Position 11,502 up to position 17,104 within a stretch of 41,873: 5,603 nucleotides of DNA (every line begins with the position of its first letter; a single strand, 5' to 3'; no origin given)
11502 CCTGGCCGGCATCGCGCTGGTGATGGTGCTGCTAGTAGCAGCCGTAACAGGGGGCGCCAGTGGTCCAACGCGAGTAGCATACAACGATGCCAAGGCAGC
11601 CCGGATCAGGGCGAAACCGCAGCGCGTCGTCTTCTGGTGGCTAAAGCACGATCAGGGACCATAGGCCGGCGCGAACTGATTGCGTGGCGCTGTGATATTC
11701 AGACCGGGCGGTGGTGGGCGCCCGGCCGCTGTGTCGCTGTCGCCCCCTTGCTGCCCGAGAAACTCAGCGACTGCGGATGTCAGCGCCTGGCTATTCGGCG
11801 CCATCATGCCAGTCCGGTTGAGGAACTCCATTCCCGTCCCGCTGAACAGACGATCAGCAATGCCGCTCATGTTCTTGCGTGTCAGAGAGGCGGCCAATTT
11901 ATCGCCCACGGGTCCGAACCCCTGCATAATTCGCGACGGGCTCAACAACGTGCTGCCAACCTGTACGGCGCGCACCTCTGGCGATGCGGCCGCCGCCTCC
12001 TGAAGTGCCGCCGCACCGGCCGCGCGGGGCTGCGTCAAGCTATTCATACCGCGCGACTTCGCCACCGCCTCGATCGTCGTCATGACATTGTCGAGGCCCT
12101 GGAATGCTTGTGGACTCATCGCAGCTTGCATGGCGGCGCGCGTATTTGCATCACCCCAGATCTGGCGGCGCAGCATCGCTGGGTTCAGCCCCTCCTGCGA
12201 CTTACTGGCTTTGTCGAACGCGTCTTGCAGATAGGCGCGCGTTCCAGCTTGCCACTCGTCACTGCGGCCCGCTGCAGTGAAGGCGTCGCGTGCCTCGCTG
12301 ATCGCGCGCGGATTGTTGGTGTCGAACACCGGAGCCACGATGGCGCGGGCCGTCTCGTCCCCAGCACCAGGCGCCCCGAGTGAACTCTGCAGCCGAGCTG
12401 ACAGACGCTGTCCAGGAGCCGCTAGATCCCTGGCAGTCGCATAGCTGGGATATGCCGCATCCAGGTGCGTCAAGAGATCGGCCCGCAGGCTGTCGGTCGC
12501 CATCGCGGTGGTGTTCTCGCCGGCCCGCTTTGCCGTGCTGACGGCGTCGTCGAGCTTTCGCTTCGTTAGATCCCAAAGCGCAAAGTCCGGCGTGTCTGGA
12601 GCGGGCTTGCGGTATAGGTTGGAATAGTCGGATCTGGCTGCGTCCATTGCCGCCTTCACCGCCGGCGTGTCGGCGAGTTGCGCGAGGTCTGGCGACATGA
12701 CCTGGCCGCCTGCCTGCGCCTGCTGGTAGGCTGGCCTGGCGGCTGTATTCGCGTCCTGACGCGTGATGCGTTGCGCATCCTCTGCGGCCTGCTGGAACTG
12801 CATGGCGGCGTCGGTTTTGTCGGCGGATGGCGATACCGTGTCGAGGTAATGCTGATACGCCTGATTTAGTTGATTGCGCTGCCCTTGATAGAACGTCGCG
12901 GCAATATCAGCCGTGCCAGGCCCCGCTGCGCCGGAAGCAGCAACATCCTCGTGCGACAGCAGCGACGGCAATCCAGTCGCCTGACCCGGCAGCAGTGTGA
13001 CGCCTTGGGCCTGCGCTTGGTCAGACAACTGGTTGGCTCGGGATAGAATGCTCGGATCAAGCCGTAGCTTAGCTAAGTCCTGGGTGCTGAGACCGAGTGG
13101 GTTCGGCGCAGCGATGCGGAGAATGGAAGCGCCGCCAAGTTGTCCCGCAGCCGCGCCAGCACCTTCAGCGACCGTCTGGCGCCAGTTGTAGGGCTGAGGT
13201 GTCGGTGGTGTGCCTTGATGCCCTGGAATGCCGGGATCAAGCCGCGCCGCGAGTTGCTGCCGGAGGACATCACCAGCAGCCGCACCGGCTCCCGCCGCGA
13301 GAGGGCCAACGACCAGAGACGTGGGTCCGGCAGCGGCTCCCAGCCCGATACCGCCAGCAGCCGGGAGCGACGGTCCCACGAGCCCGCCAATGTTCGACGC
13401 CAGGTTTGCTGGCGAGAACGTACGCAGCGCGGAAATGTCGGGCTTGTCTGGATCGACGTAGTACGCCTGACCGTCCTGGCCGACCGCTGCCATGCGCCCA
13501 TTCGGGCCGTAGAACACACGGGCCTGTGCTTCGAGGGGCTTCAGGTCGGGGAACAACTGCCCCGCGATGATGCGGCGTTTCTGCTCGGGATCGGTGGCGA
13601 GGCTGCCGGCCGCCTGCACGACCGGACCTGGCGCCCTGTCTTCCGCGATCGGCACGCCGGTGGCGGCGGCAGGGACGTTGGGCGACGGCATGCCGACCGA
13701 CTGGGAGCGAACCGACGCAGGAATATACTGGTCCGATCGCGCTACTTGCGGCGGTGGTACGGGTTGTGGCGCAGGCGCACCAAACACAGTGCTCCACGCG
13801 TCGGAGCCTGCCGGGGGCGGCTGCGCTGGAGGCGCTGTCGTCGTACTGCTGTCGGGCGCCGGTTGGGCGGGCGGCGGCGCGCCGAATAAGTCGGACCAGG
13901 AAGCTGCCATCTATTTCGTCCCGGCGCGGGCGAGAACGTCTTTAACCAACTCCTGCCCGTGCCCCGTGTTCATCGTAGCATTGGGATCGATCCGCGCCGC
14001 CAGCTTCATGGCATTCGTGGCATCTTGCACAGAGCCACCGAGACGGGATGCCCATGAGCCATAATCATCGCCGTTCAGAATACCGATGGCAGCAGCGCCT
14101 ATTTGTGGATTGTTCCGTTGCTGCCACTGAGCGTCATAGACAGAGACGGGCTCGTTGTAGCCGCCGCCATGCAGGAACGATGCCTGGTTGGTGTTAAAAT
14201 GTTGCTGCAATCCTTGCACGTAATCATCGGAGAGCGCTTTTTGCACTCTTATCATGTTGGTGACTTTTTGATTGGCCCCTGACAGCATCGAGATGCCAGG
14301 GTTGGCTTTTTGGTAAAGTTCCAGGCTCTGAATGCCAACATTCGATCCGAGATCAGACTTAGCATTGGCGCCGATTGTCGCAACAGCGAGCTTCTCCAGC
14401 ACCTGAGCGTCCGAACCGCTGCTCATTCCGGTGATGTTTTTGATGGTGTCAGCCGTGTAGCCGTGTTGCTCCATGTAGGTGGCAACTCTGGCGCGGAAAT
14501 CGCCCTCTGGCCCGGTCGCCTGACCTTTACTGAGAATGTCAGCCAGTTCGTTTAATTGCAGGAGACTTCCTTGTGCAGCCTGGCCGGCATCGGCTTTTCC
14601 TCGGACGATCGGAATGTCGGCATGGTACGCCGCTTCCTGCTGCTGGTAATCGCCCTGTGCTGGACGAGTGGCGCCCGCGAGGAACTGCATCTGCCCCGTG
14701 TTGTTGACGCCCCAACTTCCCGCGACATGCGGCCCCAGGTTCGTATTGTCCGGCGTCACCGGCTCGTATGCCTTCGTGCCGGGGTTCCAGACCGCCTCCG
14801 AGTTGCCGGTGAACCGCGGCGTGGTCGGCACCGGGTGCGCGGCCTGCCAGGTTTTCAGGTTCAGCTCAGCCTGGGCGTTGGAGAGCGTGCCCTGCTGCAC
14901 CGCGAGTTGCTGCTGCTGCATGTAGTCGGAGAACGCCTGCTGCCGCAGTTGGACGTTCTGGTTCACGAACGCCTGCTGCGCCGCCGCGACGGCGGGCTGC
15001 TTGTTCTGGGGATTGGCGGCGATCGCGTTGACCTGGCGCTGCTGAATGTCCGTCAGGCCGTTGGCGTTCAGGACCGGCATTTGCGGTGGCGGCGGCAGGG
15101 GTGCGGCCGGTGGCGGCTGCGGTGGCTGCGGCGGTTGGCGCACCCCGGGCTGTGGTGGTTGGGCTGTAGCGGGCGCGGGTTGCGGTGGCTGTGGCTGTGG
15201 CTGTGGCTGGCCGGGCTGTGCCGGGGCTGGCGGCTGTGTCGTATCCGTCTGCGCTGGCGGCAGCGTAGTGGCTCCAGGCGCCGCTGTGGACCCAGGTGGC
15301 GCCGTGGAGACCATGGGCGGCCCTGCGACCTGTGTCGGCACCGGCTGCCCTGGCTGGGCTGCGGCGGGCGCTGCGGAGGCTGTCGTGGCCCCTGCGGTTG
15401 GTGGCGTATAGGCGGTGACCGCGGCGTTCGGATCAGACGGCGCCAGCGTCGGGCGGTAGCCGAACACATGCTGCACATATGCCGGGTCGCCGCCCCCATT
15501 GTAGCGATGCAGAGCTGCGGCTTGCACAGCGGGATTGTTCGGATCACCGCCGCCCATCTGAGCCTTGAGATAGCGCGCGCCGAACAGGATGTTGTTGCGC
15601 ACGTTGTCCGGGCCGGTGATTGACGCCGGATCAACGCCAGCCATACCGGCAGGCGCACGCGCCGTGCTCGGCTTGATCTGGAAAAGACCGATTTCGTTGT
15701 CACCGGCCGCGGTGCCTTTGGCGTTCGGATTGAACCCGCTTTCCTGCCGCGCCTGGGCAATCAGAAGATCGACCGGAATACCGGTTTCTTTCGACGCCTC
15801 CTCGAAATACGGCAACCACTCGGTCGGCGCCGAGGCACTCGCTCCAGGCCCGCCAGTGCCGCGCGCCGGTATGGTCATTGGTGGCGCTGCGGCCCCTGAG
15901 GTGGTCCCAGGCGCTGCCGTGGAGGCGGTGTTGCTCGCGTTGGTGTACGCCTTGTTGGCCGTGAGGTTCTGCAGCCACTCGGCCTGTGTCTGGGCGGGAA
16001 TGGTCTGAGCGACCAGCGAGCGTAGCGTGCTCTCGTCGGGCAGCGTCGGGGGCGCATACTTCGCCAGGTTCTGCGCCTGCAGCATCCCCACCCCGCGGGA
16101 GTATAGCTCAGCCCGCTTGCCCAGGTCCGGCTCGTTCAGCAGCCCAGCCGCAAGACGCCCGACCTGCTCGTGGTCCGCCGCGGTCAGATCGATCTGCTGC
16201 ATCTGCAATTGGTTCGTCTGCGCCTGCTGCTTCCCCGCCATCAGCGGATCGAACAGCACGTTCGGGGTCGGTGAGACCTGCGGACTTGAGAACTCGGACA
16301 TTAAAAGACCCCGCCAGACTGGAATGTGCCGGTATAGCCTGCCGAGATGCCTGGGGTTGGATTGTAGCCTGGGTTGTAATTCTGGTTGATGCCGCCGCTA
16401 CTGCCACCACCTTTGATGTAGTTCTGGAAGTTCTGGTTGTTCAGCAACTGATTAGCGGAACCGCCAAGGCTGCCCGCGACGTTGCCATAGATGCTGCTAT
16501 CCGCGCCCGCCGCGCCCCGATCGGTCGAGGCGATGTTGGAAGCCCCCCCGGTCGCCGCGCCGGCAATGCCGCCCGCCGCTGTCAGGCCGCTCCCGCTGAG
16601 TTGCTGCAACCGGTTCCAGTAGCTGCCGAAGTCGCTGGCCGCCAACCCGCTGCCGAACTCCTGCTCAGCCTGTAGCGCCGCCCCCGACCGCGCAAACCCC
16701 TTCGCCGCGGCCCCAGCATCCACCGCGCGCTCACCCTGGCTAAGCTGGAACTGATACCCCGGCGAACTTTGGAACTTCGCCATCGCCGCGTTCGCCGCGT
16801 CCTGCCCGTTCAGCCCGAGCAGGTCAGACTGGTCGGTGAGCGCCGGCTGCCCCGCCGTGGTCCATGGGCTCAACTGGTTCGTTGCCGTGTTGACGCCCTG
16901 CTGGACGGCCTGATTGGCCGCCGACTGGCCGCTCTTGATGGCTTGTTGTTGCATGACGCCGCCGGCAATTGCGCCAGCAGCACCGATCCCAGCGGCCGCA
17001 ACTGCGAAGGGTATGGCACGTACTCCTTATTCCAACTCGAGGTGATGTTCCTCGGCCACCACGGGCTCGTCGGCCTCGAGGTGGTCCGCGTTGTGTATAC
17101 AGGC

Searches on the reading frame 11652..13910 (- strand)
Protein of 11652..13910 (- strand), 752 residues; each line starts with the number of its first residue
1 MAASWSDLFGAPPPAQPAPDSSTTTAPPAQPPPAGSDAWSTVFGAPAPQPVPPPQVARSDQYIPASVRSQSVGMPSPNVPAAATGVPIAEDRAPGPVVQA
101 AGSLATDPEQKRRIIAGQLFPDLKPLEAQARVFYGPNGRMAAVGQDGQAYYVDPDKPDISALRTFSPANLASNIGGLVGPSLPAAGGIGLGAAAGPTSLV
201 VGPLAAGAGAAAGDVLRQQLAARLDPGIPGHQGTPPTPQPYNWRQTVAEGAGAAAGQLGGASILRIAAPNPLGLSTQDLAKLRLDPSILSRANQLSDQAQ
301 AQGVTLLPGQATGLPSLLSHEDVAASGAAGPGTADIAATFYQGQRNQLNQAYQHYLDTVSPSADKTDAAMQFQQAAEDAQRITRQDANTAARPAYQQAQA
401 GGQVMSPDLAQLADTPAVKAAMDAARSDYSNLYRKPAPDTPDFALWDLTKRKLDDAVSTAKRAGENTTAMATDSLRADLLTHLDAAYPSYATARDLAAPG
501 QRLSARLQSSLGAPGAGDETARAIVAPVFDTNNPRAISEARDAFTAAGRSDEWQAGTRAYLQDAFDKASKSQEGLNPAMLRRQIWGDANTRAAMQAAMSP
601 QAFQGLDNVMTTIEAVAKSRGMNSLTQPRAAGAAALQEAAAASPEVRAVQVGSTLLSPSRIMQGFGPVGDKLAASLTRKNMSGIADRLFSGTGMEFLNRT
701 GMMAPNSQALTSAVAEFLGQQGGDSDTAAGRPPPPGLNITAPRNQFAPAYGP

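Call 9: search_protein_families(library=phrogs, proteins=[window:11652-13910:-], max_evalue=0.001)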
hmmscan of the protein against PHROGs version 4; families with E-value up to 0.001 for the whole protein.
window:11652-13910:- (752 aa): 1 family
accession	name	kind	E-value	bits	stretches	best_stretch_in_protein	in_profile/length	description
phrog_5880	-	unknown function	6.4e-10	39.3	1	367-499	300-443/661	-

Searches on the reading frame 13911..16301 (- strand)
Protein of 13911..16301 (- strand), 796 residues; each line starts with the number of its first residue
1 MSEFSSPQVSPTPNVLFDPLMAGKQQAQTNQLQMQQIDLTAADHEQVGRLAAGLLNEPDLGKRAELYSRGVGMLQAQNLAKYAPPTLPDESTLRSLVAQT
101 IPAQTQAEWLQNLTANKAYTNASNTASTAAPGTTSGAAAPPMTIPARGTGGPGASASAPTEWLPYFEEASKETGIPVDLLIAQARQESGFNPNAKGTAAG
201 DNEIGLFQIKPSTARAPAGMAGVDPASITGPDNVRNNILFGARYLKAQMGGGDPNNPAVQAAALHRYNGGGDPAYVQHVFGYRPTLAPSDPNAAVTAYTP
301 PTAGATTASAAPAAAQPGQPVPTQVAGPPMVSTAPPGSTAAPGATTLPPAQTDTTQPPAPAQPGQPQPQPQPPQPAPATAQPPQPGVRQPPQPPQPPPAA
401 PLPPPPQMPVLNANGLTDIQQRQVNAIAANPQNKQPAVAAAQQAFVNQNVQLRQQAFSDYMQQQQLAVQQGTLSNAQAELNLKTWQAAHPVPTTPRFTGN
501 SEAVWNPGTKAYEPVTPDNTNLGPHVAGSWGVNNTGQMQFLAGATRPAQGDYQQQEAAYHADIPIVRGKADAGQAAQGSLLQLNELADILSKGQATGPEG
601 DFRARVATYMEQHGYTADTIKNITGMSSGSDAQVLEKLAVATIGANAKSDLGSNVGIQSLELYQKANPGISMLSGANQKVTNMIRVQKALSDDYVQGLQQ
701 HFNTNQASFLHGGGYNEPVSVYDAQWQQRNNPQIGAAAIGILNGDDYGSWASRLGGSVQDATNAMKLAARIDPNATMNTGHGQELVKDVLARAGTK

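Call 9: search_protein_families(library=phrogs, proteins=[window:13911-16301:-], max_evalue=0.001)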
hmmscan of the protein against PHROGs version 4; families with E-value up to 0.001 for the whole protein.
window:13911-16301:- (796 aa): 5 families
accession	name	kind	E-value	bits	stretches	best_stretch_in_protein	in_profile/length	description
phrog_669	-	lysis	3.6e-10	38.8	1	107-272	870-1021/1946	endolysin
phrog_2013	-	tail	1.7e-08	34.7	1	127-273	435-565/657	lytic tail protein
phrog_28504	-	tail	5.7e-08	32.9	1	142-247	213-308/597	lytic tail fiber protein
phrog_3201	-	tail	0.00023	19.9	1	118-251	1962-2110/2408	tail fiber protein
phrog_21776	-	other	0.00044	21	1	160-250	100-193/238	transglycosylase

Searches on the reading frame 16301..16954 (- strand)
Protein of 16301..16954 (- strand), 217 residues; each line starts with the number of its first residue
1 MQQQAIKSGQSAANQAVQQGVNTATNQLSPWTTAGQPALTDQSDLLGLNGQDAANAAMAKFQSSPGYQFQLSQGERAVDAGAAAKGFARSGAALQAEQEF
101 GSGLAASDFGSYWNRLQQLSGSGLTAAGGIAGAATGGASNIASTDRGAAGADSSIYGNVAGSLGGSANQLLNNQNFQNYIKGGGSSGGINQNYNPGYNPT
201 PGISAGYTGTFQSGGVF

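Call 9: search_protein_families(library=phrogs, proteins=[window:16301-16954:-], max_evalue=0.001)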
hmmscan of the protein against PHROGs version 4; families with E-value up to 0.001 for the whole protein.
window:16301-16954:- (217 aa): 1 family
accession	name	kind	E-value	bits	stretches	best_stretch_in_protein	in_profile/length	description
phrog_598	-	DNA, RNA and nucleotide metabolism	5e-23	83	1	8-193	36-222/240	DNA ejection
